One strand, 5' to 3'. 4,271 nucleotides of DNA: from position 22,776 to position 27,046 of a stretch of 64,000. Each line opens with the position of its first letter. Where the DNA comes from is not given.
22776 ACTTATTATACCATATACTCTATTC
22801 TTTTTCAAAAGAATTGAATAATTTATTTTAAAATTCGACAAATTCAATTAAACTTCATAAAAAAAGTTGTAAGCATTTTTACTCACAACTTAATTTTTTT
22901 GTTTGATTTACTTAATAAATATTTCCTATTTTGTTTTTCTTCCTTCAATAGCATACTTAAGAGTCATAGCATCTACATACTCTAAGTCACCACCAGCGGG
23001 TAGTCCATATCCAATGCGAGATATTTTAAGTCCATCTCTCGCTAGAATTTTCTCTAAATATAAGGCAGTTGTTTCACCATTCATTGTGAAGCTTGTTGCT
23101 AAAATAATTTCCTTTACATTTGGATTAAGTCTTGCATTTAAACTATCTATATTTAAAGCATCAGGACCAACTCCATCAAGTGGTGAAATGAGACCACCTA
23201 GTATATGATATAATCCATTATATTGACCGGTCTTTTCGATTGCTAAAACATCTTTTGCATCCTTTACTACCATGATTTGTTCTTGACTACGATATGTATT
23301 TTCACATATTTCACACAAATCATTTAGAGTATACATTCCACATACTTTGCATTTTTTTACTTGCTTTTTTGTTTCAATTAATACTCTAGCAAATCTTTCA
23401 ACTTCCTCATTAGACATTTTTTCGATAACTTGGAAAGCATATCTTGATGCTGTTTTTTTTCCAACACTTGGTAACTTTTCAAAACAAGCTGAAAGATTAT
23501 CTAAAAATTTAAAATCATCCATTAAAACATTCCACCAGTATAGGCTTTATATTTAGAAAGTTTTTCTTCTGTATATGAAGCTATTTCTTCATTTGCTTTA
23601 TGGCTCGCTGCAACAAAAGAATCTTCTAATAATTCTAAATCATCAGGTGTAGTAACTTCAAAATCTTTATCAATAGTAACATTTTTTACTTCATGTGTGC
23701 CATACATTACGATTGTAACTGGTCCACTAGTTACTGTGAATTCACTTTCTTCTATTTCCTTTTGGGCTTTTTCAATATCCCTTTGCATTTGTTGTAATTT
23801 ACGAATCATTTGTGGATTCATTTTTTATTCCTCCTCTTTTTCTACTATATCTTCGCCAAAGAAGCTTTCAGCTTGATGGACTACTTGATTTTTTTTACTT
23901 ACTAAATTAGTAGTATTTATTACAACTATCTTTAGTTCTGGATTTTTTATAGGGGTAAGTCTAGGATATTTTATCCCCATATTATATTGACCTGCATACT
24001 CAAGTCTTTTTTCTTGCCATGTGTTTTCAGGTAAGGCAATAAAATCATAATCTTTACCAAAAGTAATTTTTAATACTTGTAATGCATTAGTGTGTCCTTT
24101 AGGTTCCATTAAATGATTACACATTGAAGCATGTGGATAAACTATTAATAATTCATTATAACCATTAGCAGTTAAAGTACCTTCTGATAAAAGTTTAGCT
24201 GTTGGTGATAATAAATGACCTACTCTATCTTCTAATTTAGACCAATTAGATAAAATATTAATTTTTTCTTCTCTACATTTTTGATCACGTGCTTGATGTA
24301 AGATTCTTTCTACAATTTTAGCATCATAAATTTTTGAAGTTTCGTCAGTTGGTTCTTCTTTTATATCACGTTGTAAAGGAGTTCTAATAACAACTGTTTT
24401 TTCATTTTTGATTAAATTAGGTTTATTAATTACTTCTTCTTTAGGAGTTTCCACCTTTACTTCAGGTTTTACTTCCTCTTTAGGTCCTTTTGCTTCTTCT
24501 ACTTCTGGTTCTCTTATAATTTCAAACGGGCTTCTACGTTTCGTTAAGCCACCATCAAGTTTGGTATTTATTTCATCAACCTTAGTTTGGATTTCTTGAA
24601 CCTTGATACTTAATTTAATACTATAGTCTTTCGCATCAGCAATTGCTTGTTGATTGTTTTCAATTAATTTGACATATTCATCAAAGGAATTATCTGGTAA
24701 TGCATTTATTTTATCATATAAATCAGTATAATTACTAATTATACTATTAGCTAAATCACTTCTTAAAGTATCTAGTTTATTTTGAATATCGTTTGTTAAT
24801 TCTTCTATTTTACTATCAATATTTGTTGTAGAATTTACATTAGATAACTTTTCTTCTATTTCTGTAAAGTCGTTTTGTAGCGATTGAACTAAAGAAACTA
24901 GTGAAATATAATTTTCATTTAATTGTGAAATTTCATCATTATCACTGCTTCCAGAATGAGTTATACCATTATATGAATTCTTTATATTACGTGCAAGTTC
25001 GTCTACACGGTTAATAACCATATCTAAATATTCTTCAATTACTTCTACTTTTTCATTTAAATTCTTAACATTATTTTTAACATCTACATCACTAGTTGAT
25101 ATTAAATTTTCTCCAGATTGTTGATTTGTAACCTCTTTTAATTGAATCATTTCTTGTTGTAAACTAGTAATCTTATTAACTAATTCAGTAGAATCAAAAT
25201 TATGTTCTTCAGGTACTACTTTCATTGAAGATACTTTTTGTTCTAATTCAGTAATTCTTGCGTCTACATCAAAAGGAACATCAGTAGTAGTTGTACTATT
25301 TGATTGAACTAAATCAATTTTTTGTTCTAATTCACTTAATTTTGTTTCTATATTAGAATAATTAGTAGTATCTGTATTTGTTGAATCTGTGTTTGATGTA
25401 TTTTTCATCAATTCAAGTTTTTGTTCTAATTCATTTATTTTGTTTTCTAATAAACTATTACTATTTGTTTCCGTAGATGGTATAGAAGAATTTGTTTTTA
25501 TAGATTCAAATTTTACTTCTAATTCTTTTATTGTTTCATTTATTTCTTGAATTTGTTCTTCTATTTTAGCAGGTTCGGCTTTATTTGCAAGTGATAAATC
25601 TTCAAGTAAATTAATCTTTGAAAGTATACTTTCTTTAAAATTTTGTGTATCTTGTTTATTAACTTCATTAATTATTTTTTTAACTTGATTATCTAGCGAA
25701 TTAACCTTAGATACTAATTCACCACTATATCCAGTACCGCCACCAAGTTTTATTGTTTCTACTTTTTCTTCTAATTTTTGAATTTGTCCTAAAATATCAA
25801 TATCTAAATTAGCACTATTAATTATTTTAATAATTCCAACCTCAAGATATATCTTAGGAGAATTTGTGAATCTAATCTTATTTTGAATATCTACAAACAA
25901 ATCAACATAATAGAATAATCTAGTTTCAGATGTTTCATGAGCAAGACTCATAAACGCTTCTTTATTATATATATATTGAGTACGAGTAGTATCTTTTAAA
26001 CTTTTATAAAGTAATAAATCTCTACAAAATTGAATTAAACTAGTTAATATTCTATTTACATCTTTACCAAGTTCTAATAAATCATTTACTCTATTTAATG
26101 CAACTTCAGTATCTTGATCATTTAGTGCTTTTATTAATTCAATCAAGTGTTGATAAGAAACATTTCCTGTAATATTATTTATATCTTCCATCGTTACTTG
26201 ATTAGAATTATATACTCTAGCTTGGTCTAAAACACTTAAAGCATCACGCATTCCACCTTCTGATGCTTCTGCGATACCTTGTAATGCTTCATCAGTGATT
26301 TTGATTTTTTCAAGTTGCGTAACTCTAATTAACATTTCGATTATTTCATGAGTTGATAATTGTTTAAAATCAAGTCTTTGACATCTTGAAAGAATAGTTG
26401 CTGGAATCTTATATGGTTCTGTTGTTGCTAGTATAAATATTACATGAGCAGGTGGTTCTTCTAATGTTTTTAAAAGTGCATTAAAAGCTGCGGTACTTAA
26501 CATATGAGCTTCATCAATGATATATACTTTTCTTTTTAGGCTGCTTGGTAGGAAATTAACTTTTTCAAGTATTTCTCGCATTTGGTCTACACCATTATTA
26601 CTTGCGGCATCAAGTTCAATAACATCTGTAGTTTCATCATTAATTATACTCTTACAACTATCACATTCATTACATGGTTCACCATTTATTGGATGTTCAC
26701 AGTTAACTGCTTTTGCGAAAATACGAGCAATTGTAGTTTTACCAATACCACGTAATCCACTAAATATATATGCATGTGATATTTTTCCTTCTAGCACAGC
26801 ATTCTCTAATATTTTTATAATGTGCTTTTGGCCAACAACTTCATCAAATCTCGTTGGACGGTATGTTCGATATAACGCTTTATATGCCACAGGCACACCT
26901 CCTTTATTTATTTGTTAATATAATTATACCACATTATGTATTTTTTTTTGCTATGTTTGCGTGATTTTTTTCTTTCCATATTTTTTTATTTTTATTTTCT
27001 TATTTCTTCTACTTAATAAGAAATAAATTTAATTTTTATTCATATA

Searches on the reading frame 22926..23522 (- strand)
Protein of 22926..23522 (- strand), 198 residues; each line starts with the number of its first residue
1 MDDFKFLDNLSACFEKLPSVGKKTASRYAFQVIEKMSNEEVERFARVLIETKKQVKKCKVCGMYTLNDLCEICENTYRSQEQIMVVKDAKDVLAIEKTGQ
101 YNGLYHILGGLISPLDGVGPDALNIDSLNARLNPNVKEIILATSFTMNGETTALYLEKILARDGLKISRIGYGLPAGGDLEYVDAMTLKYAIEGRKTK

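Call 47: search_protein_families(library=pfam, proteins=[window:22926-23522:-], max_evalue=0.00001)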
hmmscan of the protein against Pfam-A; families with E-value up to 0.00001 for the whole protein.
window:22926-23522:- (198 aa): 4 families
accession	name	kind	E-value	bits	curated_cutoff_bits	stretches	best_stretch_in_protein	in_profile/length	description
PF13662.12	Toprim_4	-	2.1e-24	86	25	1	82-170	2-84/85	Toprim domain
PF21175.2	RecR_C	-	4.5e-11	42.4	22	1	173-196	1-24/24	RecR, C-terminal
PF21176.3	RecR_HhH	-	7.2e-09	35.8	27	1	8-50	2-43/45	RecR, helix-hairpin-helix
PF01751.28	Toprim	-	1.4e-06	28.8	23.1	1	83-166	2-92/96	Toprim domain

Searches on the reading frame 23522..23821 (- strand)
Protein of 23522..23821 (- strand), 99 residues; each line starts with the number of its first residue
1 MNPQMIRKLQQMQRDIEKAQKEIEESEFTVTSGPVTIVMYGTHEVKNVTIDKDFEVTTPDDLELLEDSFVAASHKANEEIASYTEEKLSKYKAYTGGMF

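Call 92: search_protein_families(library=pfam, proteins=[window:23522-23821:-], max_evalue=0.00001)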
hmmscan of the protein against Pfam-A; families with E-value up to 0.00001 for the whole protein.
window:23522-23821:- (99 aa): 1 family
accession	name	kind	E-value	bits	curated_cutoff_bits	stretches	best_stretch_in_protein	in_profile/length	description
PF02575.21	YbaB_DNA_bd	-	2.4e-20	72.9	25.5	1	7-91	2-86/91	YbaB/EbfC DNA-binding family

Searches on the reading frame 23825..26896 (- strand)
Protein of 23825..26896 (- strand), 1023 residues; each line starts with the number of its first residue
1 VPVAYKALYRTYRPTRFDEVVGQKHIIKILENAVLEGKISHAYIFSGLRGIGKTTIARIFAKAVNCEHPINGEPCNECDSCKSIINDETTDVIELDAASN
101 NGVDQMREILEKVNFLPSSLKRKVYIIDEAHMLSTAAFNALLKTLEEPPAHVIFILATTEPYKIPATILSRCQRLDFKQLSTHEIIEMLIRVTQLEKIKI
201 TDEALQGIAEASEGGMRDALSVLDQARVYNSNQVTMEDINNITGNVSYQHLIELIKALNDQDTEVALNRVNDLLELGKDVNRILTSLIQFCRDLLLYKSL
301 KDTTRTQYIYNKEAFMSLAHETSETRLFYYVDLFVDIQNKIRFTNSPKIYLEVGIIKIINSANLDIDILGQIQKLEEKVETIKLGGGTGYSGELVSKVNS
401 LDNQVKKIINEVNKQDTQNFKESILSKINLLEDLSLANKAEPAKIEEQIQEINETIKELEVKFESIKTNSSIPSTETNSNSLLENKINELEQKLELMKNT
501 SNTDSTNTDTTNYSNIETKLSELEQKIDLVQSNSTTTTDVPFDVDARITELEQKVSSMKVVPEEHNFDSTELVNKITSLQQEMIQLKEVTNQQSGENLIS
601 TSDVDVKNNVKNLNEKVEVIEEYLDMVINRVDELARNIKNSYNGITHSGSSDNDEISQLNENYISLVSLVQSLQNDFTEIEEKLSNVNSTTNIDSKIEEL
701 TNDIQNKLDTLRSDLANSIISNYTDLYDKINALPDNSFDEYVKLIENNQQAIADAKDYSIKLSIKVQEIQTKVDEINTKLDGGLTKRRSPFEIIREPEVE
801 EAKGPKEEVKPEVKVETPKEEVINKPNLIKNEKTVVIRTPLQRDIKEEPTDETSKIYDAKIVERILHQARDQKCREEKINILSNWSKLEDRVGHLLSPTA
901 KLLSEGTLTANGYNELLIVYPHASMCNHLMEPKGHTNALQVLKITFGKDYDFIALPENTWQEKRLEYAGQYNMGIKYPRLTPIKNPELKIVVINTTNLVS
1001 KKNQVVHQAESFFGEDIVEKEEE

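Call 47: search_protein_families(library=pfam, proteins=[window:23825-26896:-], max_evalue=0.00001)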
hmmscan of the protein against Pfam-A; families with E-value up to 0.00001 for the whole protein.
window:23825-26896:- (1023 aa): 5 families
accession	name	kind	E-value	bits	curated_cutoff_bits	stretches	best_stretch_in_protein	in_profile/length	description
PF13177.12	DNA_pol3_delta2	-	3.2e-45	154.4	27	1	22-180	1-160/161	DNA polymerase III, delta subunit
PF12169.13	DNA_pol3_gamma3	-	2.3e-12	47.3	24.4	1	234-364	1-133/143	DNA polymerase III subunits gamma and tau domain III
PF00004.35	AAA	-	7.3e-12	46.3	21.2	1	44-175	2-126/131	ATPase family associated with various cellular activities (AAA)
PF22608.2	DNAX_ATPase_lid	-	1.8e-11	44.1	27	1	185-226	2-43/49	DNA polymerase III clamp loader subunit, ATPase lid domain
PF13401.12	AAA_22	-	9.3e-06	26.4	27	0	44-157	9-121/130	AAA domain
